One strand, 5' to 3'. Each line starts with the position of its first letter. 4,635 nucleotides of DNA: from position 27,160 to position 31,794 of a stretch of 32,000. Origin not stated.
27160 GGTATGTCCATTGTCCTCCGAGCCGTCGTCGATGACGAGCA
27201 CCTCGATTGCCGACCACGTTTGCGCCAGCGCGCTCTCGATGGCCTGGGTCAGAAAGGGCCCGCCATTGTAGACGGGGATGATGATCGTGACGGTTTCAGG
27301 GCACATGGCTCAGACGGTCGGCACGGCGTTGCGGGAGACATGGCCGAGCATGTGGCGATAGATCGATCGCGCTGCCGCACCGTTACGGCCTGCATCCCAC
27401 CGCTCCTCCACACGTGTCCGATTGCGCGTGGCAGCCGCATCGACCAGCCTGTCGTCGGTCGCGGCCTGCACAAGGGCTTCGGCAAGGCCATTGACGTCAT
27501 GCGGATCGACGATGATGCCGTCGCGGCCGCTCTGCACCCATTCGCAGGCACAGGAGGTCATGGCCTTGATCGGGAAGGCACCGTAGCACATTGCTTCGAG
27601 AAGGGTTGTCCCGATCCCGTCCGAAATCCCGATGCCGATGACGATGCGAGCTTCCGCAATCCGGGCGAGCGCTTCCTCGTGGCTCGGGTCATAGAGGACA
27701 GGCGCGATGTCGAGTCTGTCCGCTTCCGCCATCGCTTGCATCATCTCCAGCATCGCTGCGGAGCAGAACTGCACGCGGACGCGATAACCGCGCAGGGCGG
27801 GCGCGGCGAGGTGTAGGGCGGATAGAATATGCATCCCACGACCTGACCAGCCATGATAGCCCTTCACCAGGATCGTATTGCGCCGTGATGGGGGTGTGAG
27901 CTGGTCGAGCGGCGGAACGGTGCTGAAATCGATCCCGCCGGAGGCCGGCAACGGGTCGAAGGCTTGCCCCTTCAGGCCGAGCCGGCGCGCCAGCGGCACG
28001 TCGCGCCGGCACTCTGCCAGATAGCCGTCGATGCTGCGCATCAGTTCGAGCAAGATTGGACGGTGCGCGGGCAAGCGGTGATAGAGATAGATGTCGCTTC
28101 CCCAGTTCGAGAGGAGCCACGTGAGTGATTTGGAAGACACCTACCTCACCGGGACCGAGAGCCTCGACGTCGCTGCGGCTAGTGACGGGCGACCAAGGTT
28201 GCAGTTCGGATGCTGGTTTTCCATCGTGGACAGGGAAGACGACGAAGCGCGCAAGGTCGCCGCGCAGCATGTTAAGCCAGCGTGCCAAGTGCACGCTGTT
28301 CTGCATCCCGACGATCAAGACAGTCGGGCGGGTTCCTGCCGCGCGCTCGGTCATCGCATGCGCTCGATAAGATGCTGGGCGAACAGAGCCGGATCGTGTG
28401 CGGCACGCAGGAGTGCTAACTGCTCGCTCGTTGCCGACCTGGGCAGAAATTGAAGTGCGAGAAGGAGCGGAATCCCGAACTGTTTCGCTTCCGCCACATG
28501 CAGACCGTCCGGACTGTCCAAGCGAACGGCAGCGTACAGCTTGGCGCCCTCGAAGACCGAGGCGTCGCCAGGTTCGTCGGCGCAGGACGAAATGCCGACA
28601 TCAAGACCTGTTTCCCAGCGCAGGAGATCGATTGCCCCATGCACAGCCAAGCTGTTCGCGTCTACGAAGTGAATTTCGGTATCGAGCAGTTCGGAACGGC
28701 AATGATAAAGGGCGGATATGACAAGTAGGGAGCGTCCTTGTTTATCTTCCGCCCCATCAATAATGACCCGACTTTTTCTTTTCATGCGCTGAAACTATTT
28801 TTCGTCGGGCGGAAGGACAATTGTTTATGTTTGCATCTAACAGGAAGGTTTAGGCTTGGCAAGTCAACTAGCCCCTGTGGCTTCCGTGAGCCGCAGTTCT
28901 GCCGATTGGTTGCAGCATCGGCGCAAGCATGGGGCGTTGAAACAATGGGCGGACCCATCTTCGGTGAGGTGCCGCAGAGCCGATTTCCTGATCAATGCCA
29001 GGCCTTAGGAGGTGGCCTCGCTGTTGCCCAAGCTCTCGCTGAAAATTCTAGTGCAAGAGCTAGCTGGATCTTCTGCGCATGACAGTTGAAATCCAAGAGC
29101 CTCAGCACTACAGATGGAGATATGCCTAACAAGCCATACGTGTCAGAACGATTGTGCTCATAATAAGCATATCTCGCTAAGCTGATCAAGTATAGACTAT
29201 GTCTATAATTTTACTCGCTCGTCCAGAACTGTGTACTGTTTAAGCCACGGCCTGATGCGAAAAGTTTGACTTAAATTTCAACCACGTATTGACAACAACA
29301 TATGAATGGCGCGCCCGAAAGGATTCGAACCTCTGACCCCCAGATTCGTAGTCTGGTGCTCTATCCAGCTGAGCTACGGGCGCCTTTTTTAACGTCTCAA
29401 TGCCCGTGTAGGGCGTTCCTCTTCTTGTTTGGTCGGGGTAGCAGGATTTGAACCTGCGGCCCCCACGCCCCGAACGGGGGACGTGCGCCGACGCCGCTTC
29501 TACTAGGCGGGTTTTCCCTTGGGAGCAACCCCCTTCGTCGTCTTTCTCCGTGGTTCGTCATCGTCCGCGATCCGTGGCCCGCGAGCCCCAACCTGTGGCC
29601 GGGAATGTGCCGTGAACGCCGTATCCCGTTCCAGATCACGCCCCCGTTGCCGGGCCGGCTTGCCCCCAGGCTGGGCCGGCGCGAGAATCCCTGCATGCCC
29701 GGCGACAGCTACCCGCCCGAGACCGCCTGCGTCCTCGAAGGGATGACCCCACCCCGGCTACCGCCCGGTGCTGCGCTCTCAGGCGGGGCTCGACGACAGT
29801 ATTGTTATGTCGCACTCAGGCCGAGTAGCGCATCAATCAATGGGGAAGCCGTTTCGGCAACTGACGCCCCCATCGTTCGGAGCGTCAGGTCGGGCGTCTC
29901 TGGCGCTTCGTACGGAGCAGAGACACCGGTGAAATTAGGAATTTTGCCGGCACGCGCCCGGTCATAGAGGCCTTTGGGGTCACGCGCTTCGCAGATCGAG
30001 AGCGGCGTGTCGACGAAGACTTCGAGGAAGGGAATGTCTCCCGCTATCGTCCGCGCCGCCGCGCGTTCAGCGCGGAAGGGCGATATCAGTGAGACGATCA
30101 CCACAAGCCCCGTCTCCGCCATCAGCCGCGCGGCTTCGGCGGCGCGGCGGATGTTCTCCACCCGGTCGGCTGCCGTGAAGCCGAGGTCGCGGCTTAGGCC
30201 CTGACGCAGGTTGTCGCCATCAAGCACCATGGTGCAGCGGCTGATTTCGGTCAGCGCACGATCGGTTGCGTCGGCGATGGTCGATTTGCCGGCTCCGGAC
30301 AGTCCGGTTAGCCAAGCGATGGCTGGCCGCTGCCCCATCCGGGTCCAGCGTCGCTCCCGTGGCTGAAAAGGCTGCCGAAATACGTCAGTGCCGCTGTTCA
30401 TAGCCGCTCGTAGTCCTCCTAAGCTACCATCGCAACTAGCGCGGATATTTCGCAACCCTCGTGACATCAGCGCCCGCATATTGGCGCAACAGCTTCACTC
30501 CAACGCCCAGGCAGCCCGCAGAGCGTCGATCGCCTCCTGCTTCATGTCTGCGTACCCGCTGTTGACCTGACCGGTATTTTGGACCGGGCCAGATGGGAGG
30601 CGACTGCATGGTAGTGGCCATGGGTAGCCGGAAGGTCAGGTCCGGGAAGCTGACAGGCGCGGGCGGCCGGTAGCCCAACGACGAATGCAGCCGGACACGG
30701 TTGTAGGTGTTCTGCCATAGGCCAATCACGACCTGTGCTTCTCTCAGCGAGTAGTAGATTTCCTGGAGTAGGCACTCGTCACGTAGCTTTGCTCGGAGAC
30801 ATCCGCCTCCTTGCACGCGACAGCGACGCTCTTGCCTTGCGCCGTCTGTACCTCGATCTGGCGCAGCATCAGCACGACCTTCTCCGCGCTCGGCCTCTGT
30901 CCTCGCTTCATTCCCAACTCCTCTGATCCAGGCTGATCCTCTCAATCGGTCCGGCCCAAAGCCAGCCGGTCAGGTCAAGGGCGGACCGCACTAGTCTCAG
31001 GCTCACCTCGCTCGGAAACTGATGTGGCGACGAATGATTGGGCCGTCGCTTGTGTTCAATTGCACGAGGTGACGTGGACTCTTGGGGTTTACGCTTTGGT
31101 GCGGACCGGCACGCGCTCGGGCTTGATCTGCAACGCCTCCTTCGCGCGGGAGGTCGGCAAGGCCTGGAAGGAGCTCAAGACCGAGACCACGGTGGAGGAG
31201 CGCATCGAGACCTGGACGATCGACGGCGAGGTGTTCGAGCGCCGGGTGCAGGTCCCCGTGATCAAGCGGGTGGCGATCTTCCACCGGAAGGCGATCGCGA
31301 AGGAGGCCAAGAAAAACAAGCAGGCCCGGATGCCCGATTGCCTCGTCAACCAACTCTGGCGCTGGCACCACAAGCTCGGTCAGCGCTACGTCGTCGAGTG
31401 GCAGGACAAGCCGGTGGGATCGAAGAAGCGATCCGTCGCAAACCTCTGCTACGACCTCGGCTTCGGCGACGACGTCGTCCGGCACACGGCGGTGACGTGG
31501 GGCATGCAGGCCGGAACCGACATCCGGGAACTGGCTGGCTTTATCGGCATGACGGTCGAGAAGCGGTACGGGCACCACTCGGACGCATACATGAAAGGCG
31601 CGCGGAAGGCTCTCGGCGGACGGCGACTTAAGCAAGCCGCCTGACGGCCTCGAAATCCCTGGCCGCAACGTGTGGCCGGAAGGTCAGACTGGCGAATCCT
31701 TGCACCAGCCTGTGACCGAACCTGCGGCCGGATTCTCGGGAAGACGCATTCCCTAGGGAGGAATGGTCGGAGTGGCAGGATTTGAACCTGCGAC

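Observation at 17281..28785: Ten kb of coupled glycosyltransferase genes with no initiation, flipping, polymerisation or export gene in 32 kb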

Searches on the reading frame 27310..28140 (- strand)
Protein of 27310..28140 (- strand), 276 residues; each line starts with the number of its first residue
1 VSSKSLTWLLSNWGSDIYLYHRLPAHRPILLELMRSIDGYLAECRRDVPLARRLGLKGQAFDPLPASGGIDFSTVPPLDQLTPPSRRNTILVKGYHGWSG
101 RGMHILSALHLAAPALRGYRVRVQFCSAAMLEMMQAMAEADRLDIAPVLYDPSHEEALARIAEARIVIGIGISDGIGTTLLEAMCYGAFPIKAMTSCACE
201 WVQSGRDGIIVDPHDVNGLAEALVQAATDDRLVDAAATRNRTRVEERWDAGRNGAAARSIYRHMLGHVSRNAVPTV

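Call 5: search_protein_families(library=pfam, proteins=[window:27310-28140:-], max_evalue=0.01)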
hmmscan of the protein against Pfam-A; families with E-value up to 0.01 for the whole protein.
window:27310-28140:- (276 aa): 2 families
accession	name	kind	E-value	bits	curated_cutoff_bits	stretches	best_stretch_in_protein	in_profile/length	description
PF13692.12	Glyco_trans_1_4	-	8.9e-08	32.9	27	1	156-229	69-142/142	Glycosyl transferases group 1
PF00534.26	Glycos_transf_1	-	1.2e-07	31.9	26.4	1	154-237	83-166/172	Glycosyl transferases group 1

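Call 16: search_protein_families(library=ncbifam, proteins=[window:27310-28140:-], max_evalue=0.01)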
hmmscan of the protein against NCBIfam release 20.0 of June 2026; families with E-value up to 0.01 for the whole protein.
window:27310-28140:- (276 aa): 12 families
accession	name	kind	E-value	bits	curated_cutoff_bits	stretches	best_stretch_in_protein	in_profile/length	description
NF041876.1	EPS_EpsE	equivalog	3.6e-11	42.9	400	1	153-253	285-385/389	exopolysaccharide biosynthesis GT4 family glycosyltransferase EpsE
TIGR03088.1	stp2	hypoth_equivalog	1.8e-09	37.1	409.05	1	168-265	277-374/374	TIGR03088 family PEP-CTERM/XrtA system glycosyltransferase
NF038229.1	Glyco4_Geo_Pelo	equivalog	9.3e-07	28.2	400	1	121-265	193-337/338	GPMC system family 4 glycosyltransferase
TIGR03999.1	thiol_BshA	equivalog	1.1e-05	24.5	273.7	1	173-264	282-373/375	N-acetyl-alpha-D-glucosaminyl L-malate synthase BshA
NF053787.1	GlcN_PG_synth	equivalog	9e-05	21.5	480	1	155-251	252-346/361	N-acetylglucosaminyl phosphatidylglycerol synthase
TIGR04047.1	MSMEG_0565_glyc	hypoth_equivalog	0.00011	21.4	259.85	1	157-251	272-363/373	MSMEG_0565 family glycosyltransferase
TIGR04005.1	wcaL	equivalog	0.00025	20.1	537.6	1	171-248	312-390/406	colanic acid biosynthesis glycosyltransferase WcaL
TIGR02468.1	sucrsPsyn_pln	equivalog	0.00057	17.8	1143.95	1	170-233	578-641/1051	sucrose-phosphate synthase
TIGR03449.1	mycothiol_MshA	equivalog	0.00098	18.1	462.5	1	131-241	270-381/406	D-inositol-3-phosphate glycosyltransferase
NF050056.1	ProtGlycPglH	equivalog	0.0021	17.2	600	1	161-245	250-335/354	GalNAc-alpha-(1->4)-GalNAc-alpha-(1->3)-diNAcBac-PP-undecaprenol alpha-1,4-N-acetyl-D-galactosaminyltransferase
NF047684.1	TeichurnBiosyTuaC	equivalog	0.0048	15.9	550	0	172-264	298-389/391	teichuronic acid biosynthesis protein TuaC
TIGR04063.1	stp3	hypoth_equivalog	0.0053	15.7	442.05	1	181-265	312-396/397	TIGR04063 family PEP-CTERM/XrtA system glycosyltransferase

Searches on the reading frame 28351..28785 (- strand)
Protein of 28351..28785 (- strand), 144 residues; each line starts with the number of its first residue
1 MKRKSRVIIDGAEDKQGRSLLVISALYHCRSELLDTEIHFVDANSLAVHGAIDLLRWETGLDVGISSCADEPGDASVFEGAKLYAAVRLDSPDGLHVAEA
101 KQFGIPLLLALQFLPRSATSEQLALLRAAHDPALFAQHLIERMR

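Call 5: search_protein_families(library=pfam, proteins=[window:28351-28785:-], max_evalue=0.01)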
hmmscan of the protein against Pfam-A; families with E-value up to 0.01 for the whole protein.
window:28351-28785:- (144 aa): 0 families

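Call 16: search_protein_families(library=ncbifam, proteins=[window:28351-28785:-], max_evalue=0.01)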
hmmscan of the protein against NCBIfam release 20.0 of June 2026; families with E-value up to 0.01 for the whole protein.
window:28351-28785:- (144 aa): 0 families

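Call 58: find_homologous_proteins(query=window:28351-28785:-, max_evalue=0.001)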
Query window:28351-28785:- (144 aa): 14 proteins with E <= 0.001 among 68 candidates.
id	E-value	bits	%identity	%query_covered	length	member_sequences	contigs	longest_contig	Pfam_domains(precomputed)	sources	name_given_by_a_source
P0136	3.5e-87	307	100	100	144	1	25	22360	-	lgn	-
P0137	2.2e-67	243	81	100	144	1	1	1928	-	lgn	-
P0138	5.0e-64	232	86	90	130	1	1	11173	-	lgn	-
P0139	4.2e-62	226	76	100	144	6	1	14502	-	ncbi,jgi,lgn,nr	ncbi:hypothetical protein CHKEEEPN_0167 [Methylorubrum podarium]|jgi:hypothetical protein|nr:hypothe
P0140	2.4e-60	220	76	100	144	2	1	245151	-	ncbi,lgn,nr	ncbi:hypothetical protein ASF59_14465 [Methylobacterium sp. Leaf121]|nr:hypothetical protein ASF59_1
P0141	3.2e-60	220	74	100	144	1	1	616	-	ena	-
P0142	2.3e-59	217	74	100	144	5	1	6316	-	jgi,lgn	jgi:hypothetical protein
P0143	4.2e-58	213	73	100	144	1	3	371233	-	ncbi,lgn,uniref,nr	ncbi:hypothetical protein [Methylobacterium sp. Leaf123]|uniref:hypothetical protein n=1 Tax=Methylo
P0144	2.6e-57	210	72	100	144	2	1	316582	-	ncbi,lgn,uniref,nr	ncbi:hypothetical protein [Methylobacterium sp. R2-1]|uniref:hypothetical protein n=1 Tax=Methylobac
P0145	3.4e-56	207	72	100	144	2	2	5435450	-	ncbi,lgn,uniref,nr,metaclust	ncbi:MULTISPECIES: hypothetical protein [Methylobacteriaceae]|uniref:hypothetical protein n=1 Tax=Me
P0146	1.2e-52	195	65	100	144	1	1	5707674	-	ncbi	-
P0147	1.6e-51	192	67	100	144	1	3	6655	-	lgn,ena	-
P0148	1.6e-43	166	59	100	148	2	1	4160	-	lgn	-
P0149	1.1e-35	140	74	67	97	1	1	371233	-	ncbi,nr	ncbi:hypothetical protein ASF53_09990 [Methylobacterium sp. Leaf123]|nr:hypothetical protein ASF53_0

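Call 59: find_encoding_contigs(protein=P0145, flank=10000, max_places=2)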
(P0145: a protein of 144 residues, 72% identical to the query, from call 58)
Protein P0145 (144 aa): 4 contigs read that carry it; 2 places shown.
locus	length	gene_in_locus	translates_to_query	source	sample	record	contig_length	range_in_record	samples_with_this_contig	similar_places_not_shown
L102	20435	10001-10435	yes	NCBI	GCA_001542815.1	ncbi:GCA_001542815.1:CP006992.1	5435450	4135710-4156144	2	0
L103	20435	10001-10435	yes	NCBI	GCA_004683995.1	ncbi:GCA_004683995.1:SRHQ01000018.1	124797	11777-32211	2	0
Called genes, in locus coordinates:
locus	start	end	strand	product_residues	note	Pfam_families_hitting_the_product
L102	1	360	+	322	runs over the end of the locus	PF22290:DmmA-like_N (weak), PF00175:NAD_binding_1 (faint), PF00111:Fer2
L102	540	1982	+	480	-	PF00171:Aldedh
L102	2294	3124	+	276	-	PF00378:ECH_1, PF16113:ECH_2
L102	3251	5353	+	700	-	PF02629:CoA_binding (weak), PF13380:CoA_binding_2, PF13607:Succ_CoA_lig, PF13549:ATP-grasp_5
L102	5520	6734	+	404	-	PF07690:MFS_1, PF00083:Sugar_tr, PF06779:MFS_4, PF07690:MFS_1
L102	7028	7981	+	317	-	-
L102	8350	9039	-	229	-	PF00872:Transposase_mut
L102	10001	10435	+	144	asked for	-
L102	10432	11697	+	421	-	PF13477:Glyco_trans_4_2 (faint), PF13692:Glyco_trans_1_4, PF00534:Glycos_transf_1 (weak)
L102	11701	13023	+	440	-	PF00535:Glycos_transf_2, PF10111:Glyco_tranf_2_2, PF13641:Glyco_tranf_2_3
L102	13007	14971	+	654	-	-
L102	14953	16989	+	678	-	PF20706:GT4-conflict, PF00534:Glycos_transf_1, PF13692:Glyco_trans_1_4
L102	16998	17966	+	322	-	PF00106:adh_short (weak), PF04321:RmlD_sub_bind, PF05368:NmrA, PF01073:3Beta_HSD, PF01370:Epimerase, PF07993:NAD_binding_4, PF13460:NAD_binding_10, PF16363:GDP_Man_Dehyd, +1 more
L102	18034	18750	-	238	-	PF00483:NTP_transferase, PF12804:NTP_transf_3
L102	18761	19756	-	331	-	PF00106:adh_short (weak), PF01073:3Beta_HSD, PF01370:Epimerase, PF02719:Polysacc_synt_2, PF04321:RmlD_sub_bind, PF07993:NAD_binding_4, PF16363:GDP_Man_Dehyd, PF13460:NAD_binding_10, +1 more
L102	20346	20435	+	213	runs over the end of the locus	PF02798:GST_N (weak), PF13417:GST_N_3, PF13409:GST_N_2, PF13410:GST_C_2 (weak)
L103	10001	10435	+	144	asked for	-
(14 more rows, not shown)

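Call 60: find_encoding_contigs(protein=P0144, flank=10000, max_places=1)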
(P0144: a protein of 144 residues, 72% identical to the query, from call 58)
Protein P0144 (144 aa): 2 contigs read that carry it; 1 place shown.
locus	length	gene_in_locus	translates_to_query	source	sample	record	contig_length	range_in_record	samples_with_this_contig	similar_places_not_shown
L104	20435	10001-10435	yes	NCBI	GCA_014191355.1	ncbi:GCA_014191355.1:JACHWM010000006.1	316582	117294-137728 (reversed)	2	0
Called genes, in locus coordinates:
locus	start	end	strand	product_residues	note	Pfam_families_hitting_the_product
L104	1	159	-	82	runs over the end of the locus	-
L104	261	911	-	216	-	PF09361:Phasin_2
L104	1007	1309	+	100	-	-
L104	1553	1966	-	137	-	PF06823:DUF1236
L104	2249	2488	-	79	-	-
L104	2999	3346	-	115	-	PF00903:Glyoxalase (weak)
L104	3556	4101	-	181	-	-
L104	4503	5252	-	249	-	PF09250:Prim-Pol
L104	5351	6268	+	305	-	-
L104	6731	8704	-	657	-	-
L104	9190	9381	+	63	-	-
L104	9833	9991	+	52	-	-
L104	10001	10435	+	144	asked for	-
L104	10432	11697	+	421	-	PF13477:Glyco_trans_4_2 (weak), PF13692:Glyco_trans_1_4, PF00534:Glycos_transf_1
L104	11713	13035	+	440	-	PF00535:Glycos_transf_2, PF10111:Glyco_tranf_2_2, PF13641:Glyco_tranf_2_3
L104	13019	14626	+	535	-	-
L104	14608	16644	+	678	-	PF20706:GT4-conflict, PF00534:Glycos_transf_1, PF13692:Glyco_trans_1_4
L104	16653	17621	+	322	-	PF04321:RmlD_sub_bind, PF05368:NmrA (weak), PF01073:3Beta_HSD, PF01370:Epimerase, PF02719:Polysacc_synt_2 (weak), PF07993:NAD_binding_4, PF13460:NAD_binding_10, PF16363:GDP_Man_Dehyd, +2 more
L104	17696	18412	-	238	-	PF00483:NTP_transferase, PF12804:NTP_transf_3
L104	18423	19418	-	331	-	PF01073:3Beta_HSD, PF01370:Epimerase, PF02719:Polysacc_synt_2, PF04321:RmlD_sub_bind, PF05368:NmrA, PF07993:NAD_binding_4, PF16363:GDP_Man_Dehyd, PF13460:NAD_binding_10, +1 more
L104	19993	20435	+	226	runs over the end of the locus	PF02798:GST_N (weak), PF13409:GST_N_2, PF13417:GST_N_3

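Call 77: search_protein_families(library=padloc, proteins=[window:28351-28785:-], max_evalue=0.001)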
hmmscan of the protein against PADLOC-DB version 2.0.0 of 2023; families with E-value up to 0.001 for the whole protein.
window:28351-28785:- (144 aa): 0 families

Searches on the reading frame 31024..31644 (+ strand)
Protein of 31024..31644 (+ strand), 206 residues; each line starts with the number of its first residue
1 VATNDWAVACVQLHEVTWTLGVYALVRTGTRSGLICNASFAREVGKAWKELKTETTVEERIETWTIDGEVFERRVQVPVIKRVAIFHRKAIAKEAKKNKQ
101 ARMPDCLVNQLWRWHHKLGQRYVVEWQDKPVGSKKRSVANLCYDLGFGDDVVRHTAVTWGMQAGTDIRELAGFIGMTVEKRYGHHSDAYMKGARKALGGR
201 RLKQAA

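Call 7: search_protein_families(library=pfam, proteins=[window:31024-31644:+], max_evalue=0.01)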
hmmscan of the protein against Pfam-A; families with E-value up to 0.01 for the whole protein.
window:31024-31644:+ (206 aa): 0 families

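Call 13: find_encoding_contigs(protein=window:31024-31644:+, flank=10000, max_places=4)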
Protein window:31024-31644:+ (206 aa): 12 contigs read that carry it; 4 places shown.
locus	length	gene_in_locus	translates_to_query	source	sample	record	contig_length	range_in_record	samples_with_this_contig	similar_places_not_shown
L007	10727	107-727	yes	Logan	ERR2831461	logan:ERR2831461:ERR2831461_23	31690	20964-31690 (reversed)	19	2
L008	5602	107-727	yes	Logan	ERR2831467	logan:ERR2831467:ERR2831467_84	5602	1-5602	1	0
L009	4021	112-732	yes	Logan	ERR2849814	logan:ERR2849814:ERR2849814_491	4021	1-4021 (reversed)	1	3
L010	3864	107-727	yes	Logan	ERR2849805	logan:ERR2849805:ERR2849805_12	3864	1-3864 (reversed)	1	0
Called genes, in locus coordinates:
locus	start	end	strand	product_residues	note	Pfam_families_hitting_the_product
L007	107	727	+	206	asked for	-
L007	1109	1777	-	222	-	-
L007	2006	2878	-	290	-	PF04542:Sigma70_r2, PF04545:Sigma70_r4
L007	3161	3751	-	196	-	PF02559:CarD_TRCF_RID, PF21095:CarD_C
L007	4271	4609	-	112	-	PF12797:Fer4_2 (faint), PF12837:Fer4_6 (faint), PF13237:Fer4_10 (faint), PF13183:Fer4_8 (faint), PF12838:Fer4_7 (weak), PF13187:Fer4_9 (weak), PF00037:Fer4 (weak), PF11953:DUF3470, +1 more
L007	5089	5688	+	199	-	-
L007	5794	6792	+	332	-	PF08240:ADH_N, PF00107:ADH_zinc_N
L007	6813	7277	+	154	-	PF01272:GreA_GreB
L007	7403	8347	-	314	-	PF13793:Pribosyltran_N, PF00156:Pribosyltran, PF14572:Pribosyl_synth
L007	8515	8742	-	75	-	PF13773:DUF4170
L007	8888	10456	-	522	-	PF13742:tRNA_anti_2, PF01336:tRNA_anti-codon, PF02601:Exonuc_VII_L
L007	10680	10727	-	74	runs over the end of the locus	-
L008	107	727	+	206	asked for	-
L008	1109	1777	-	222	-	-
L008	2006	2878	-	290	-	PF04542:Sigma70_r2, PF04545:Sigma70_r4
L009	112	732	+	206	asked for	-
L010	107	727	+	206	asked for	-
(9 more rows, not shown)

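Call 42: search_protein_families(library=ncbifam, proteins=[window:31024-31644:+], max_evalue=0.00001)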
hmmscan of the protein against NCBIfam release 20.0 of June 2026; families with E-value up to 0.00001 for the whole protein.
window:31024-31644:+ (206 aa): 0 families
